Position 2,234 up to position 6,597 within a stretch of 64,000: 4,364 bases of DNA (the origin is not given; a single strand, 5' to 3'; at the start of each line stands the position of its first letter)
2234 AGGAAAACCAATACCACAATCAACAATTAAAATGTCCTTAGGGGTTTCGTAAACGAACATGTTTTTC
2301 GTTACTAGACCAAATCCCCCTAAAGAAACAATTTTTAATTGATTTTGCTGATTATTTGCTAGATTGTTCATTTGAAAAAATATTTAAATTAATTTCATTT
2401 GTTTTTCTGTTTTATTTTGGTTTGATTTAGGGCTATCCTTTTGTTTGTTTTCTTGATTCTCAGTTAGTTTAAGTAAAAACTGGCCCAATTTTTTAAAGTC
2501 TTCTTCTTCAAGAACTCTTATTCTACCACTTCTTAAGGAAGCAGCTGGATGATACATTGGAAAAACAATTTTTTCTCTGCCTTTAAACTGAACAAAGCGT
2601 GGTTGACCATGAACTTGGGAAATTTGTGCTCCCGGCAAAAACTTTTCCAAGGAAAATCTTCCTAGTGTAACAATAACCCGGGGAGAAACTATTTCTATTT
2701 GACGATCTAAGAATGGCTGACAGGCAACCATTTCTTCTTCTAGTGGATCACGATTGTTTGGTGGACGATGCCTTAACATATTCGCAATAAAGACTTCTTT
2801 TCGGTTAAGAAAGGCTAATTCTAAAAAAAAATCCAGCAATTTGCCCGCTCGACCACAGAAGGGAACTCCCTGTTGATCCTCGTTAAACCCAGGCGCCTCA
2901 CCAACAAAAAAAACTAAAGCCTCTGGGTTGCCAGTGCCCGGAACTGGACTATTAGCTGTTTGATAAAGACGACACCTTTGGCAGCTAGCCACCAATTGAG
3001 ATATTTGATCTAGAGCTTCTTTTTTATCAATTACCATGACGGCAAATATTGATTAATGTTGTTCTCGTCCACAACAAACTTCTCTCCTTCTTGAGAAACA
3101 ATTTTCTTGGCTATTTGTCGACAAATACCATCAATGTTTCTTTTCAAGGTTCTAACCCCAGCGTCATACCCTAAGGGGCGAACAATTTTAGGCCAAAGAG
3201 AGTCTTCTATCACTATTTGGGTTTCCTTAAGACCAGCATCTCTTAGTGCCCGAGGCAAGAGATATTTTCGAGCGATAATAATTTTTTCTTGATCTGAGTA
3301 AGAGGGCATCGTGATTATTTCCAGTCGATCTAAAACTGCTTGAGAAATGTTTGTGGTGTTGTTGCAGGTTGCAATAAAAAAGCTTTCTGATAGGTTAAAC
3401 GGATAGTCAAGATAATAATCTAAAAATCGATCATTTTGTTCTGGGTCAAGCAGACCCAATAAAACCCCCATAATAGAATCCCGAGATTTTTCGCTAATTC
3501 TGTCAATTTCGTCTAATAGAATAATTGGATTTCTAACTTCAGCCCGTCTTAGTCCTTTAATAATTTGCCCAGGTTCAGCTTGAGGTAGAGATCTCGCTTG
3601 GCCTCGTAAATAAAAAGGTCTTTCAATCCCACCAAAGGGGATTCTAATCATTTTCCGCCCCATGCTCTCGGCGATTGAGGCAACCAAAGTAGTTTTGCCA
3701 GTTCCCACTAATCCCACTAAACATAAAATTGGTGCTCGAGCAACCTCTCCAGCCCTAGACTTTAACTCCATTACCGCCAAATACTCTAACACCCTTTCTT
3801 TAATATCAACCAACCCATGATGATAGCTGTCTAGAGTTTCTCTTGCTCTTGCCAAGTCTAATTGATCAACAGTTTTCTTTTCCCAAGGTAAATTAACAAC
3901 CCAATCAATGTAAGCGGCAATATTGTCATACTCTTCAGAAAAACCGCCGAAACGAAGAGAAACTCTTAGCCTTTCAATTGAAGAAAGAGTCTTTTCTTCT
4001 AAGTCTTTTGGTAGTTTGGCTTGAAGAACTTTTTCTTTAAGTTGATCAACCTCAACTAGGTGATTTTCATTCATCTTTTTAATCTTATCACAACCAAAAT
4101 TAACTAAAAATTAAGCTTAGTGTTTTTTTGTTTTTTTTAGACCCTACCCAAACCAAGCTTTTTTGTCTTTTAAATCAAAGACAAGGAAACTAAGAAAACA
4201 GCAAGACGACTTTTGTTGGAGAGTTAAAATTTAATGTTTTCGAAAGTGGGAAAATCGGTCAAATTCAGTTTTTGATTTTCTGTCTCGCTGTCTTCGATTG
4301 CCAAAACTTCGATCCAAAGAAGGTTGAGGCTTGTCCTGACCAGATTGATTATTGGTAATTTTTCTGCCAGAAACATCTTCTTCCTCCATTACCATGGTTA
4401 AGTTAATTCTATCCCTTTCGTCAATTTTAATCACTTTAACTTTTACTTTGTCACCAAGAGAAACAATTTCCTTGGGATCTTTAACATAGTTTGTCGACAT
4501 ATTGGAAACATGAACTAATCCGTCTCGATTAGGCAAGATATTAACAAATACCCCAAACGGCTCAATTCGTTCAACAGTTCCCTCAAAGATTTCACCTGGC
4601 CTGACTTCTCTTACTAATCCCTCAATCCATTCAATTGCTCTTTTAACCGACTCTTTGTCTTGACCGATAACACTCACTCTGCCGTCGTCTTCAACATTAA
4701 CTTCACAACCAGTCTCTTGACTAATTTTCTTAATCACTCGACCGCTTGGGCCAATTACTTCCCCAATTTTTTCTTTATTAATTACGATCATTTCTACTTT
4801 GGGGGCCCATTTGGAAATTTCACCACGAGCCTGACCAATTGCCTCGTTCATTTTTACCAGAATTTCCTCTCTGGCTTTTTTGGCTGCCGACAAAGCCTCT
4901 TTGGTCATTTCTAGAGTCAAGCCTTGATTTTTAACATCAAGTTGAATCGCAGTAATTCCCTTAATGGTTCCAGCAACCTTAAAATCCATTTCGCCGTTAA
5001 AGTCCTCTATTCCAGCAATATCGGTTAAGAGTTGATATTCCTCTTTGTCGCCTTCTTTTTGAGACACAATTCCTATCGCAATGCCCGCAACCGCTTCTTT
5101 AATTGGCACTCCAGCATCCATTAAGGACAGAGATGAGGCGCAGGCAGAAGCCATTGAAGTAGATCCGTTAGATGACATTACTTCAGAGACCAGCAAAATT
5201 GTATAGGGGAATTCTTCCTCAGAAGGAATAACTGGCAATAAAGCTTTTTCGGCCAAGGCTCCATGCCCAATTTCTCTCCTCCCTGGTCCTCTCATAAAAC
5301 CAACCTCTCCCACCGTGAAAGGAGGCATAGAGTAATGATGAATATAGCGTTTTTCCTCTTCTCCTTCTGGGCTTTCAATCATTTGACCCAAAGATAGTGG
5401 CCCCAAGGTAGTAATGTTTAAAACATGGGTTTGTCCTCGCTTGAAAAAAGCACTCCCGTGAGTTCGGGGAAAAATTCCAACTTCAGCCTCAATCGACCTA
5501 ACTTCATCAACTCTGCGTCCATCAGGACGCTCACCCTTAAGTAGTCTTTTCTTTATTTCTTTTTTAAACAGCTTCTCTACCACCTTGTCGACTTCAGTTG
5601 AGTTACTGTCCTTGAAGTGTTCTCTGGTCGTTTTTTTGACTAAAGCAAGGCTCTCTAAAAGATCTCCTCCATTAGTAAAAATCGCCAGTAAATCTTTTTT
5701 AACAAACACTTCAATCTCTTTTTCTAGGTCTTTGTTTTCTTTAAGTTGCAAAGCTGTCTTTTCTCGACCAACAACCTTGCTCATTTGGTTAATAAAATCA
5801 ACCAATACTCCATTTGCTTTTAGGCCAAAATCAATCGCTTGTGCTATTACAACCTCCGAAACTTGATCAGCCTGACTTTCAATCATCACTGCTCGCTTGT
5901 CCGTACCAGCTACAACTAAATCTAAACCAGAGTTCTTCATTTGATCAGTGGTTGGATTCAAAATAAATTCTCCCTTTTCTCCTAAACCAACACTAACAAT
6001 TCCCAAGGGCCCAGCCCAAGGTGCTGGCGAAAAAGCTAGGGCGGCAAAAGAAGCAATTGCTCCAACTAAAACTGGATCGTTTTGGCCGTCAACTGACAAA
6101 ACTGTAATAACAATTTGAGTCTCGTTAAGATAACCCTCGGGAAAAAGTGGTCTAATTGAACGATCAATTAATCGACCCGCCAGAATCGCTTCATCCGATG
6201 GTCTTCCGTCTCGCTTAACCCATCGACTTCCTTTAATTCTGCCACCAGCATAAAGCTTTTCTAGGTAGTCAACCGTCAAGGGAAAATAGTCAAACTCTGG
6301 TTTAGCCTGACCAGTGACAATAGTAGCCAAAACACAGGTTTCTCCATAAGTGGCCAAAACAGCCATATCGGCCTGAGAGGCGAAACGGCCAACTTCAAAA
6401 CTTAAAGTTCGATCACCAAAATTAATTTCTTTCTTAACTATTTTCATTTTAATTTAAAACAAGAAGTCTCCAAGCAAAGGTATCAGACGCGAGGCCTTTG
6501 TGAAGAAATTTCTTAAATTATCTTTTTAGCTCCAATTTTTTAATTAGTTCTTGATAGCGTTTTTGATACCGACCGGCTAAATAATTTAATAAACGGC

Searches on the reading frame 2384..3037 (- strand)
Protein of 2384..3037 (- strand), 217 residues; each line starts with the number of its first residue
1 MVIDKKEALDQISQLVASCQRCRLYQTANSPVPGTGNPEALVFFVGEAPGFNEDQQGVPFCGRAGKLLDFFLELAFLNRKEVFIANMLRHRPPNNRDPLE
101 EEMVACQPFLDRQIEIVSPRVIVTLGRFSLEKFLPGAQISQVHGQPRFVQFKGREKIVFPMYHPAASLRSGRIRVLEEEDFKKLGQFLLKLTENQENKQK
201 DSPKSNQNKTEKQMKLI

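Call 62: search_protein_families(library=pfam, proteins=[window:2384-3037:-], max_evalue=0.0001)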
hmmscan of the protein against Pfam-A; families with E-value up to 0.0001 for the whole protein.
window:2384-3037:- (217 aa): 1 family
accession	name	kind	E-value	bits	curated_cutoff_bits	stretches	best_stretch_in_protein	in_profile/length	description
PF03167.25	UDG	-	9.5e-32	110.4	24.3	1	33-171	1-125/141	Uracil DNA glycosylase superfamily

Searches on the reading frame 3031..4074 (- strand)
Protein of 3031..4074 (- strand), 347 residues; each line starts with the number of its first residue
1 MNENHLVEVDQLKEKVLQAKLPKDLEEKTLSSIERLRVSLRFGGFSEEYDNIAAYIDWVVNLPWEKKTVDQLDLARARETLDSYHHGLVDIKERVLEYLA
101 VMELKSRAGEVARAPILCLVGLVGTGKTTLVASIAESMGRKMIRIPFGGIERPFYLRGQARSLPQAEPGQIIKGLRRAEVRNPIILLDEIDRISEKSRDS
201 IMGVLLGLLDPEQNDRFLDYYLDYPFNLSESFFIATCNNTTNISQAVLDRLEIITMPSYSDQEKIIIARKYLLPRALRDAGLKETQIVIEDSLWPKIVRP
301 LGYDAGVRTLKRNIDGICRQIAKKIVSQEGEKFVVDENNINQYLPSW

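Call 62: search_protein_families(library=pfam, proteins=[window:3031-4074:-], max_evalue=0.0001)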
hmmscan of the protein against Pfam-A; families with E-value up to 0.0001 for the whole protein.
window:3031-4074:- (347 aa): 4 families
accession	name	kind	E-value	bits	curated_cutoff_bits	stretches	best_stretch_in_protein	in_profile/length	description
PF00004.35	AAA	-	1.7e-18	67.8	21.2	1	117-255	1-127/131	ATPase family associated with various cellular activities (AAA)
PF22667.2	Lon_lid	-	2.1e-12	46.9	27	1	279-331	2-54/57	Lon protease AAA+ ATPase lid domain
PF07728.20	AAA_5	-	1.6e-05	25.4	22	1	117-250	2-138/139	AAA domain (dynein-related subfamily)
PF13191.12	AAA_16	-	3e-05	25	32.6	0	111-143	19-53/167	AAA ATPase domain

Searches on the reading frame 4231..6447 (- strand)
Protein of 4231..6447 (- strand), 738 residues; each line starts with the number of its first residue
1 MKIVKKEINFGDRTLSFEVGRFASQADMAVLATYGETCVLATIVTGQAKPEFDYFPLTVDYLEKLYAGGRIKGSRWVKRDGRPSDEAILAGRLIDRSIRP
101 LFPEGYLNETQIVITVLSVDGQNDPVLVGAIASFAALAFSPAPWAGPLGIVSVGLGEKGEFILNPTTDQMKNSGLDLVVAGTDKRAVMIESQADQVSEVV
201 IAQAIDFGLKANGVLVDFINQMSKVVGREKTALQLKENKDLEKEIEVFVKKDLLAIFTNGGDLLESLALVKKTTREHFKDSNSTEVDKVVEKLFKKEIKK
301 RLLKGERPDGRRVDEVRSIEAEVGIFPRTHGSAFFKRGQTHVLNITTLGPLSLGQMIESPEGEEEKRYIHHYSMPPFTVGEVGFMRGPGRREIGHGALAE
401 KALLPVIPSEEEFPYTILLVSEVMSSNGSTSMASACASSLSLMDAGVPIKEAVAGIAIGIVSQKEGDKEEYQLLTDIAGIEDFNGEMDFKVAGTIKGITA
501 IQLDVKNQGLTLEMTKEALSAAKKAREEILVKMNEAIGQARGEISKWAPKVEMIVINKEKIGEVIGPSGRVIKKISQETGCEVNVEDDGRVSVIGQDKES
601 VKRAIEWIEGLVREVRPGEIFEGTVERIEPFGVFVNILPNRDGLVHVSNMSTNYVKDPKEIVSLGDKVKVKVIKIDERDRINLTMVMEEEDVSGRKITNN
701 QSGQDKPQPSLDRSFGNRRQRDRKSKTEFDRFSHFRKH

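Call 62: search_protein_families(library=pfam, proteins=[window:4231-6447:-], max_evalue=0.0001)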
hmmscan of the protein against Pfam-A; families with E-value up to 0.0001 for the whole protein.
window:4231-6447:- (738 aa): 5 families
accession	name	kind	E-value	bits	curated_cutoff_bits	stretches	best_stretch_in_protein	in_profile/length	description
PF01138.27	RNase_PH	-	2.1e-47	161.2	25.5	2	315-448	1-130/130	3' exoribonuclease family, domain 1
PF00575.29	S1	-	1.6e-18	67.3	22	1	615-684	2-72/74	S1 RNA binding domain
PF00013.35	KH_1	-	4.6e-12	45.9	21.5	1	553-609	3-65/66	KH domain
PF03725.20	RNase_PH_C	-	1.6e-10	41.2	20.8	1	147-211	2-67/67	3' exoribonuclease family, domain 2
PF23459.1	S1_RRP5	-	1.9e-05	25.5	27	1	615-680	1-66/72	RRP5 S1 domain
